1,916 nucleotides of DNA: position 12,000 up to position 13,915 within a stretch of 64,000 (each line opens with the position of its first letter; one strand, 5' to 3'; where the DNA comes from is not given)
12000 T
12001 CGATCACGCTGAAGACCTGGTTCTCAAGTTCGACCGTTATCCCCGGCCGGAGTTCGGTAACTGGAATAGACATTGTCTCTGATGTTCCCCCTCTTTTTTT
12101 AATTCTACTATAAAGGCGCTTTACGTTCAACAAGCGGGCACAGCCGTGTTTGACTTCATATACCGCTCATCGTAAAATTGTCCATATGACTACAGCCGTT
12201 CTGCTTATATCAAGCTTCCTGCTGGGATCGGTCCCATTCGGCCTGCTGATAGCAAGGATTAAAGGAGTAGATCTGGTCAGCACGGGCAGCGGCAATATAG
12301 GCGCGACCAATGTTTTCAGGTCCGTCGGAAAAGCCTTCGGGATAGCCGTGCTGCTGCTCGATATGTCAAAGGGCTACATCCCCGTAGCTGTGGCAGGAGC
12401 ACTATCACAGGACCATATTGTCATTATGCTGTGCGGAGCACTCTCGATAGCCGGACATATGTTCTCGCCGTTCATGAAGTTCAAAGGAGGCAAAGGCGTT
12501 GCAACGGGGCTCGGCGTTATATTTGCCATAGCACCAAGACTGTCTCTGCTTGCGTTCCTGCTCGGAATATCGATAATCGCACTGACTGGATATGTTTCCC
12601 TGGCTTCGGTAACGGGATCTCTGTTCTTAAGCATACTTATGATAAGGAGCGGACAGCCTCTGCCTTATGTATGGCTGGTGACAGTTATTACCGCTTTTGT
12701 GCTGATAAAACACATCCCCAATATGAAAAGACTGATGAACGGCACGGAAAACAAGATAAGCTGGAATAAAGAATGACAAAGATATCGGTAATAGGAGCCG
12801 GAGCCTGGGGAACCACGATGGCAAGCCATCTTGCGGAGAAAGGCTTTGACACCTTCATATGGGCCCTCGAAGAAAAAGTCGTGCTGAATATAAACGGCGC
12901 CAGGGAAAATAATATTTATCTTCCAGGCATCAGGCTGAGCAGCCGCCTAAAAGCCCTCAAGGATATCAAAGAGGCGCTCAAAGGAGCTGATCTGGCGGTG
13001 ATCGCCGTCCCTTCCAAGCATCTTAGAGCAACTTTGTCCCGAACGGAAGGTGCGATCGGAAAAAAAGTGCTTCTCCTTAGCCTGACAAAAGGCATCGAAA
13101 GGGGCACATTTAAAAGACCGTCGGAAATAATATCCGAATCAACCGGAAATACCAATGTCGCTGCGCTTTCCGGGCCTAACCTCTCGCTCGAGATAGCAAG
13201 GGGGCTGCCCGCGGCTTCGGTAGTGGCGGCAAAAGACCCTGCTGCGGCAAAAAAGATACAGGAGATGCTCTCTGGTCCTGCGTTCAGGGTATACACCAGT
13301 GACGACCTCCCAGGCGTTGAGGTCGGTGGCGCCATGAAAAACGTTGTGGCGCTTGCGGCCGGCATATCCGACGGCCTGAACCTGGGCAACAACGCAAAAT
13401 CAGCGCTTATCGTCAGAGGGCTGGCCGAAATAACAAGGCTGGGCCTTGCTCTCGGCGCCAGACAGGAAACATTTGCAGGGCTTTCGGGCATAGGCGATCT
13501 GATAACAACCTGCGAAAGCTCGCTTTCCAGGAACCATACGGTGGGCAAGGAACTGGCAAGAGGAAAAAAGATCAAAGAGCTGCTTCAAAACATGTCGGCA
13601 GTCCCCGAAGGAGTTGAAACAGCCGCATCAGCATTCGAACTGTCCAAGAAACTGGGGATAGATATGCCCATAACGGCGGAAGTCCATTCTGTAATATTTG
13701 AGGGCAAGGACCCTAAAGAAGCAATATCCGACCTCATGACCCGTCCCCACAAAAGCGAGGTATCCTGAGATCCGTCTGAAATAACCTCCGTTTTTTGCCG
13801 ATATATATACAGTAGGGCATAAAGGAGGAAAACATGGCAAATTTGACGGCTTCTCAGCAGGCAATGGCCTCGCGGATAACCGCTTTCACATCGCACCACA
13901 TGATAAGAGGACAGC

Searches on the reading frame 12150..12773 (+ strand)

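Call 3: search_protein_families(library=pfam, proteins=[window:12150-12773:+], max_evalue=1)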
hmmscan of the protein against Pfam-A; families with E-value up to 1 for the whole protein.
window:12150-12773:+ (208 aa): 3 families
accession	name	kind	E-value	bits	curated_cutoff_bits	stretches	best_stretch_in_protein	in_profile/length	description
PF02660.20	G3P_acyltransf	-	7.7e-47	159.9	24.1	1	22-195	2-164/164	Glycerol-3-phosphate acyltransferase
PF07235.16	DUF1427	-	0.027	14.9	27.1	1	159-207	16-63/84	Protein of unknown function (DUF1427)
PF11119.13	DUF2633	-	0.27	11.6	25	1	7-25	5-23/43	Protein of unknown function (DUF2633)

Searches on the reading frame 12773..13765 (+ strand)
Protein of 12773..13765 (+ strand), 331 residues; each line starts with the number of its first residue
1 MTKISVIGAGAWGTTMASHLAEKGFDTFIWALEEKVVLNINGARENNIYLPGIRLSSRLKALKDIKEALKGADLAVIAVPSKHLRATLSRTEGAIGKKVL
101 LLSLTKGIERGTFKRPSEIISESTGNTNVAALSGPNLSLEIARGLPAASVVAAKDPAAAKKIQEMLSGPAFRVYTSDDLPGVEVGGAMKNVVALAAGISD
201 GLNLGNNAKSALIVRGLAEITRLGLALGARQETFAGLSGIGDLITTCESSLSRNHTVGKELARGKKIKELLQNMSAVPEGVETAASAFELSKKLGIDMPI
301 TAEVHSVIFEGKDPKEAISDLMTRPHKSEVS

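Call 3: search_protein_families(library=pfam, proteins=[window:12773-13765:+], max_evalue=1)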
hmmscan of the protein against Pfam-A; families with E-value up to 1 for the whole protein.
window:12773-13765:+ (331 aa): 17 families
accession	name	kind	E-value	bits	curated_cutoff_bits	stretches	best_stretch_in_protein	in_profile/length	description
PF07479.19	NAD_Gly3P_dh_C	-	5.5e-55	185.9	25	1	178-318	1-141/142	NAD-dependent glycerol-3-phosphate dehydrogenase C-terminus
PF01210.29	NAD_Gly3P_dh_N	-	1.6e-46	158.6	23.1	1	3-158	1-157/158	NAD-dependent glycerol-3-phosphate dehydrogenase N-terminus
PF20618.3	GPD_NAD_C_bact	-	4.5e-18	66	27.6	1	238-304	1-66/66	Bacterial GPD, NAD-dependent C-terminal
PF03807.23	F420_oxidored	-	2.5e-06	28.4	21.6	1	3-103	1-90/94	NADP oxidoreductase coenzyme F420-dependent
PF03446.21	NAD_binding_2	-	3.5e-06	27.6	21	1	3-95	1-80/161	NAD binding domain of 6-phosphogluconate dehydrogenase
PF02558.23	ApbA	-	6.5e-06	26.3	22.2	1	4-109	1-104/150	Ketopantoate reductase PanE/ApbA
PF01488.26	Shikimate_DH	-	0.00014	22.4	24.3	1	2-95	13-99/138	Shikimate / quinate 5-dehydrogenase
PF03721.20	UDPG_MGDP_dh_N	-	0.00027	21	27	1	3-81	2-86/187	UDP-glucose/GDP-mannose dehydrogenase family, NAD binding domain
PF13450.12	NAD_binding_8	-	0.016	15.9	21.9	1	6-30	1-25/68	NAD(P)-binding Rossmann-like domain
PF02737.24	3HCDH_N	-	0.029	14.7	22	1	3-46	1-44/180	3-hydroxyacyl-CoA dehydrogenase, NAD binding domain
PF13241.12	NAD_binding_7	-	0.037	15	22.1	1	3-90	9-80/104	Putative NAD(P)-binding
PF03720.21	UDPG_MGDP_dh_C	-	0.046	14.5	30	1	57-95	50-89/103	UDP-glucose/GDP-mannose dehydrogenase family, UDP binding domain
PF07991.19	KARI_N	-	0.053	13.5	20.6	1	3-83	6-72/165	Acetohydroxy acid isomeroreductase, NADPH-binding domain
PF02629.25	CoA_binding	-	0.08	14.1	22.3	1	59-94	49-86/97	CoA binding domain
PF01266.30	DAO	-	0.1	12.5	27.9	1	4-28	2-26/353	FAD dependent oxidoreductase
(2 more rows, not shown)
